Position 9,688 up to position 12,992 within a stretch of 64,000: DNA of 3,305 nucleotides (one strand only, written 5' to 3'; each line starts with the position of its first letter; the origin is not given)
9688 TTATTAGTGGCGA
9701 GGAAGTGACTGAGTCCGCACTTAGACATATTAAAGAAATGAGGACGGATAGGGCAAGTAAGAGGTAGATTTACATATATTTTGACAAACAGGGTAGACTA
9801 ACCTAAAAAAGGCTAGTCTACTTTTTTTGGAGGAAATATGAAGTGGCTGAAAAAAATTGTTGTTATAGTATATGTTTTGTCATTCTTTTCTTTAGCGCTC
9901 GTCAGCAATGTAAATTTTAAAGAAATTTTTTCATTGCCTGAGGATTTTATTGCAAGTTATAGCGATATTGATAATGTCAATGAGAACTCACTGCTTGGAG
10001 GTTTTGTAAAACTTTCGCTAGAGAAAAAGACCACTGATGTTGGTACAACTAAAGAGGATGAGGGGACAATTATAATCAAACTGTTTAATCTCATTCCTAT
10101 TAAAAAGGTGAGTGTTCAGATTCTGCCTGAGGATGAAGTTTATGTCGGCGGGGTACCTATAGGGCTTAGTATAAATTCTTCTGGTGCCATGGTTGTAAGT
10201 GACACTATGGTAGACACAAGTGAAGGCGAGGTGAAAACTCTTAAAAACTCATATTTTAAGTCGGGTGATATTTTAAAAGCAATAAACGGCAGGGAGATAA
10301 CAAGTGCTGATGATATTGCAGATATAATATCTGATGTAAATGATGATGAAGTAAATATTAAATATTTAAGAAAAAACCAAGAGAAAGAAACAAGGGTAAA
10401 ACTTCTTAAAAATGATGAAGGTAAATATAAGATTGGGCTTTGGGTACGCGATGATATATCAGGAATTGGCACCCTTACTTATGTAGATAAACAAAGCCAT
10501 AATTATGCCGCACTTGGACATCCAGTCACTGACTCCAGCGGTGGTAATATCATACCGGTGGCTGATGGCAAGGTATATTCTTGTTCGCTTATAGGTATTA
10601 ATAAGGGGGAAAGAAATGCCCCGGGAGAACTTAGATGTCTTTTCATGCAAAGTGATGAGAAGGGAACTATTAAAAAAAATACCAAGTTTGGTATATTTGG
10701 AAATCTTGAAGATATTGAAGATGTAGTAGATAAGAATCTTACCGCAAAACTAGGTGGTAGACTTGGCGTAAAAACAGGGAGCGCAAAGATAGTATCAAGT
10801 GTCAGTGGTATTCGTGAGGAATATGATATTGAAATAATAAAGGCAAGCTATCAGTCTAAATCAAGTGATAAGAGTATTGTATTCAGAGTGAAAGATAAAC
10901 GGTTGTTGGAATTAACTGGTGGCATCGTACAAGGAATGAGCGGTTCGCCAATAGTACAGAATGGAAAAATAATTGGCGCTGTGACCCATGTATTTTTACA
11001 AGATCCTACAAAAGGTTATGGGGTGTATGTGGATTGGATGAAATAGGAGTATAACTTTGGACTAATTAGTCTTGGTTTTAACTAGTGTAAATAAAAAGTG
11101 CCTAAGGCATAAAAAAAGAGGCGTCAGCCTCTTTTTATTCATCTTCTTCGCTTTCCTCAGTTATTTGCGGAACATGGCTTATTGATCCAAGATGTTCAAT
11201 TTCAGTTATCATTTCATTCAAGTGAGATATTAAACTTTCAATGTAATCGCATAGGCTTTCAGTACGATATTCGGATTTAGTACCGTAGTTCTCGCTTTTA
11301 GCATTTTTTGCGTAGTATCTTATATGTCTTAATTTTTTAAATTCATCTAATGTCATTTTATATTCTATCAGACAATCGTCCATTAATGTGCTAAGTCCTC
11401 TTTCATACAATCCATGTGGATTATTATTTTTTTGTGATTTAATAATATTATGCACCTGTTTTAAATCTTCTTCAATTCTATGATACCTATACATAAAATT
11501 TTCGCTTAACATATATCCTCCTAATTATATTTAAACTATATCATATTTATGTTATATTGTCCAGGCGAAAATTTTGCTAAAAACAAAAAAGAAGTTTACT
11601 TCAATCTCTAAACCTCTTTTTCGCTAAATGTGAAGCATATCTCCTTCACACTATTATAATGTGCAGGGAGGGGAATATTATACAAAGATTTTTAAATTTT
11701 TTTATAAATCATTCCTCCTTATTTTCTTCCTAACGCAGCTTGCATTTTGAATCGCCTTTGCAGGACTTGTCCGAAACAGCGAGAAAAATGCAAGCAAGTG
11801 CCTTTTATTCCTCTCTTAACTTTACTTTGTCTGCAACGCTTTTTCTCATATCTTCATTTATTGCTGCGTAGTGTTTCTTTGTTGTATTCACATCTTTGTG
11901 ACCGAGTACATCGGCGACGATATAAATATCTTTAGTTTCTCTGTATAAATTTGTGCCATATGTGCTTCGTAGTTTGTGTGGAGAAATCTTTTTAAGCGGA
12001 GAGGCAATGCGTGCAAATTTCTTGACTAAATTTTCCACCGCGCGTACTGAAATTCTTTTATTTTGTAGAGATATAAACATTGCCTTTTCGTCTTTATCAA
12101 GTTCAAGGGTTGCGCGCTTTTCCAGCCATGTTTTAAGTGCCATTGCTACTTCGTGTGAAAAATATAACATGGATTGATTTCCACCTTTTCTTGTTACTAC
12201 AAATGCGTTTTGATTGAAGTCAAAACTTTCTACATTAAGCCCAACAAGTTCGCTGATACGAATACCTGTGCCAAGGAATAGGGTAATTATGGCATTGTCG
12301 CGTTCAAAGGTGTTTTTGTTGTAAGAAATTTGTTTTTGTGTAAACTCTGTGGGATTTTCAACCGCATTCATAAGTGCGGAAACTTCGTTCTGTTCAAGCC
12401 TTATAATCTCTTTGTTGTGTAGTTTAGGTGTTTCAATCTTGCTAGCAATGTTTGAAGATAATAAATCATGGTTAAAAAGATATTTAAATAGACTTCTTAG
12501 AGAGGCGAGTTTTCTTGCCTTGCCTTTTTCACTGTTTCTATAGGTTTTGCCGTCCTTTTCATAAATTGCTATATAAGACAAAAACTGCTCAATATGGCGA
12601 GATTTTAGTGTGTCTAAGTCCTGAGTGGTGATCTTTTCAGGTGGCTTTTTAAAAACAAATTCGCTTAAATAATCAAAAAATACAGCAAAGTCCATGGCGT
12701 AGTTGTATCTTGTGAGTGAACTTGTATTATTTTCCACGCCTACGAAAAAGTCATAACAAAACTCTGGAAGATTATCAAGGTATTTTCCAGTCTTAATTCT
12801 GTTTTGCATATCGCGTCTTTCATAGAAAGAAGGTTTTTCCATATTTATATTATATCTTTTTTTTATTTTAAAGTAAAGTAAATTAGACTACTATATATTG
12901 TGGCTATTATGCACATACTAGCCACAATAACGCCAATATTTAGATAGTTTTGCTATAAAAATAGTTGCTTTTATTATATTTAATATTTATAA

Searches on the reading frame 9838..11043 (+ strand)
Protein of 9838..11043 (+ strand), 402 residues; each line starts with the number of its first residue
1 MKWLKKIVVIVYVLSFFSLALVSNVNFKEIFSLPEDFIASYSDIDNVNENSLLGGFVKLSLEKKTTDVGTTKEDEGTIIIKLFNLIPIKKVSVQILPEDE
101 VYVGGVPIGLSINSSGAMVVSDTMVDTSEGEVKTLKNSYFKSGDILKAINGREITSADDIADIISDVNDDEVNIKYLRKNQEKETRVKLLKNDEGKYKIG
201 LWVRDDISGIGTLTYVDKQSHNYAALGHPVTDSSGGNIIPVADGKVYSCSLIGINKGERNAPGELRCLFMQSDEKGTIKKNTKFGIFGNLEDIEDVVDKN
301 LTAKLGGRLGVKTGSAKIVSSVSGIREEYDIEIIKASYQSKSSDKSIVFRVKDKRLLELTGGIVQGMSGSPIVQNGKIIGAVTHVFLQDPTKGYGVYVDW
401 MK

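Call 27: search_protein_families(library=pfam, proteins=[window:9838-11043:+], max_evalue=0.01)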
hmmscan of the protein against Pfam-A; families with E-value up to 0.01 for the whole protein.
window:9838-11043:+ (402 aa): 4 families
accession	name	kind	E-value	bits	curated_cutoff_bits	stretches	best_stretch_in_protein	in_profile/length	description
PF05580.18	Peptidase_S55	-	7.5e-77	258.5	25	1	196-401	2-209/210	SpoIVB peptidase S55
PF13180.12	PDZ_2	-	9.1e-06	26.3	27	1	137-189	27-80/80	PDZ domain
PF17820.7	PDZ_6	-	0.00025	21.2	27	1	141-178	17-54/54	PDZ domain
PF14685.13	PDZ_Tricorn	-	0.00038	20.8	25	1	141-186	41-85/88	Tricorn protease PDZ domain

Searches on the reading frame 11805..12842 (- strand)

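Call 41: search_protein_families(library=pfam, proteins=[window:11805-12842:-], max_evalue=0.00001)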
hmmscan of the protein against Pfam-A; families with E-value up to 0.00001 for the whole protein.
window:11805-12842:- (345 aa): 2 families
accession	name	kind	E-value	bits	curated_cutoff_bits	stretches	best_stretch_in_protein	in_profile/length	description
PF00589.27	Phage_integrase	-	6.3e-33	114.4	27.1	1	148-330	2-170/172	Phage integrase family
PF02899.23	Phage_int_SAM_1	-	4.1e-06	27.4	22.3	0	36-123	10-80/83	Phage integrase, N-terminal SAM-like domain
